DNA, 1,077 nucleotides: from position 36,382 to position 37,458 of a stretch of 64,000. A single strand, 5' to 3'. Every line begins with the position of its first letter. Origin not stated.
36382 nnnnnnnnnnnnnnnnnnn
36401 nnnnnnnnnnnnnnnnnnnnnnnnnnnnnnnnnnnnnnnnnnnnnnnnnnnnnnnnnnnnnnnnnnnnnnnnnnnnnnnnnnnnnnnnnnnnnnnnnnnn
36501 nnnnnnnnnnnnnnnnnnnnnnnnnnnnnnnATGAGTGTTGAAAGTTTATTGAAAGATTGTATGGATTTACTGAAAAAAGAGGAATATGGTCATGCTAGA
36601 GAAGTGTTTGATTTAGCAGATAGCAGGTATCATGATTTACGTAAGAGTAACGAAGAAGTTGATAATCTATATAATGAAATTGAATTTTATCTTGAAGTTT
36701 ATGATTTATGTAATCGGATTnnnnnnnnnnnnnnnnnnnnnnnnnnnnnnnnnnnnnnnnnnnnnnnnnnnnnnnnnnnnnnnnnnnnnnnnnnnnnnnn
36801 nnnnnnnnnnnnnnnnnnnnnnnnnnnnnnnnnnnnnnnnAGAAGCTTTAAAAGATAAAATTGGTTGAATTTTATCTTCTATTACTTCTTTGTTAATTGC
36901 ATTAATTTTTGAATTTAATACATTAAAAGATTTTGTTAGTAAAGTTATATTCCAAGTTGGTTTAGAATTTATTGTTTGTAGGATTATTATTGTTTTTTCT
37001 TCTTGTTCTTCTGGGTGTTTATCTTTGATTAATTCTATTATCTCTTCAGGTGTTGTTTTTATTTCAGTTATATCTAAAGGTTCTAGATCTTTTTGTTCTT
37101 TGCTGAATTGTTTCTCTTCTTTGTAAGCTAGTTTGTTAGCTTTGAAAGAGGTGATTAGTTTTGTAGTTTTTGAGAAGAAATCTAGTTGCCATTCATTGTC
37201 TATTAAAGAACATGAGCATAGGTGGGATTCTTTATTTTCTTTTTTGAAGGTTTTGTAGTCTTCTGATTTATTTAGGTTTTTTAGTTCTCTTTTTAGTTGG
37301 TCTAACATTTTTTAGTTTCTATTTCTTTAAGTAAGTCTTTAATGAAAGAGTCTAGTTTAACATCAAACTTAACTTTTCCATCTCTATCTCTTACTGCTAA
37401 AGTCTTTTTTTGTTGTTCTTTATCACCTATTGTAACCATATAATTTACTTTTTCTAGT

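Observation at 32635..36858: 1407-aa double-module PQQ beta-propeller surface protein with unusual topology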

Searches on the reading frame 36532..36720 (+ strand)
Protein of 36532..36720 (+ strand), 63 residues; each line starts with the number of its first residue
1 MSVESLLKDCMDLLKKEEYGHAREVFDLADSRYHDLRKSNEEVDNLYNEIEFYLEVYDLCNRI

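Call 82: search_solved_structures(query=A6, max_evalue=10, show_alignments=0)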
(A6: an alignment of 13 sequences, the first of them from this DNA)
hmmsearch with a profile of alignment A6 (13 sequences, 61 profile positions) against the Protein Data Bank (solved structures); distinct sequences matched with E-value up to 10: 63 (the best 60 are shown).
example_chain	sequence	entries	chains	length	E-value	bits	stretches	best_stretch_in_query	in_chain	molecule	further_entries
3ieg_A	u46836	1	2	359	0.011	18.8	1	2-28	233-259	DnaJ homolog subfamily C member 3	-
2yj4_A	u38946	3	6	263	0.016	18.2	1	28-55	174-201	COPPER-TRANSPORTING ATPASE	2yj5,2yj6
2yj3_A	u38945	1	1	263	0.016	18.2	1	28-55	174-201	COPPER-TRANSPORTING ATPASE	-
2iye_A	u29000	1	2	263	0.016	18.2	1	28-55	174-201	COPPER-TRANSPORTING ATPASE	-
2och_A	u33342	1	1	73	0.027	17.5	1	23-46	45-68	Hypothetical protein dnj-12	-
6rzy_A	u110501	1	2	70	0.027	17.5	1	12-42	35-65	Heat shock protein 40, type II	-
2dmx_A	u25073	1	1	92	0.044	16.8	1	20-47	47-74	DnaJ homolog subfamily B member 8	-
2ctr_A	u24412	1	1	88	0.046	16.8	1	22-48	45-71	DnaJ homolog subfamily B member 9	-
6jzb_A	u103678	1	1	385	0.048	16.7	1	3-45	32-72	Chaperone protein DnaJ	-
6t3i_A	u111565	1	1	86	0.062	16.4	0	43-60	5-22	Hepatoma-derived growth factor-related protein 2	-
2lo1_A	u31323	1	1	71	0.068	16.2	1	24-47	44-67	DnaJ homolog subfamily A member 1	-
2lgw_A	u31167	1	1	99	0.07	16.2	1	22-47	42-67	DnaJ homolog subfamily B member 2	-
2dn9_A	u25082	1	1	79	0.093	15.8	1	6-45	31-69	DnaJ homolog subfamily A member 3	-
6iws_A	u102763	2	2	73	0.095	15.7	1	6-45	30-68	DnaJ homolog subfamily A member 3, mitochondrial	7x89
7obi_A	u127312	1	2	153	0.096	15.7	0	4-31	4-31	CTPR-rv4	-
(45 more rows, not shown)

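Call 83: search_protein_families(library=pfam, alignment_id=A6, max_evalue=1)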
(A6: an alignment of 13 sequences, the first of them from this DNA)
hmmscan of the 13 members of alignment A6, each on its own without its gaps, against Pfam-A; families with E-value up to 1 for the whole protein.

A. member 1, seq(63 aa): 2 families
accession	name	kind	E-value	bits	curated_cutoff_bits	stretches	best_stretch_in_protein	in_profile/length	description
PF01895.24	PhoU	-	0.0079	17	23.5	1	3-52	8-46/89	PhoU domain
PF13422.11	DUF4110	-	0.012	16.1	27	1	23-49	50-76/95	Domain of unknown function (DUF4110)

B. families by the number of members that match (of 13 scanned): 15 families
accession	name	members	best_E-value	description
PF14276.11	DUF4363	2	0.034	Domain of unknown function (DUF4363)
PF21733.3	Death_3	1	0.0045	Death domain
PF01895.24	PhoU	1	0.0079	PhoU domain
PF13422.11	DUF4110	1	0.012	Domain of unknown function (DUF4110)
PF06133.16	Com_YlbF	1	0.012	Control of competence regulator ComK, YlbF/YmcA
PF15469.12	Sec5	1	0.014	Exocyst complex component Sec5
PF17320.7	DUF5363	1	0.031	Family of unknown function (DUF5363)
PF01535.26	PPR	1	0.052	PPR repeat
PF02561.19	FliS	1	0.077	Flagellar protein FliS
PF01025.24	GrpE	1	0.078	GrpE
PF07539.18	UTP20_N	1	0.096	U3 small nucleolar RNA-associated protein 20, N-terminal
PF02646.22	RmuC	1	0.099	RmuC family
PF24930.1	DUF7750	1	0.12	Domain of unknown function (DUF7750)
PF07971.18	Glyco_hydro_92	1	0.19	Glycosyl hydrolase family 92 catalytic domain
PF12854.13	PPR_1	1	0.23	PPR repeat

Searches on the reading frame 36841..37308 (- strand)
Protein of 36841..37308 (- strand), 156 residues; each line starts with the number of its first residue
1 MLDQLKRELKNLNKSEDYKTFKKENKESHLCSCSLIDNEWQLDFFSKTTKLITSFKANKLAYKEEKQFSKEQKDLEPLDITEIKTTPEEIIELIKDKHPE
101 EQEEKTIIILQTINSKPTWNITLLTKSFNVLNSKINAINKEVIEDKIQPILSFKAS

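Call 11: search_protein_families(library=pfam, proteins=[window:36841-37308:-], max_evalue=0.001)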
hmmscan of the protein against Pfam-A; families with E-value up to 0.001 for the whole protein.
window:36841-37308:- (156 aa): 0 families
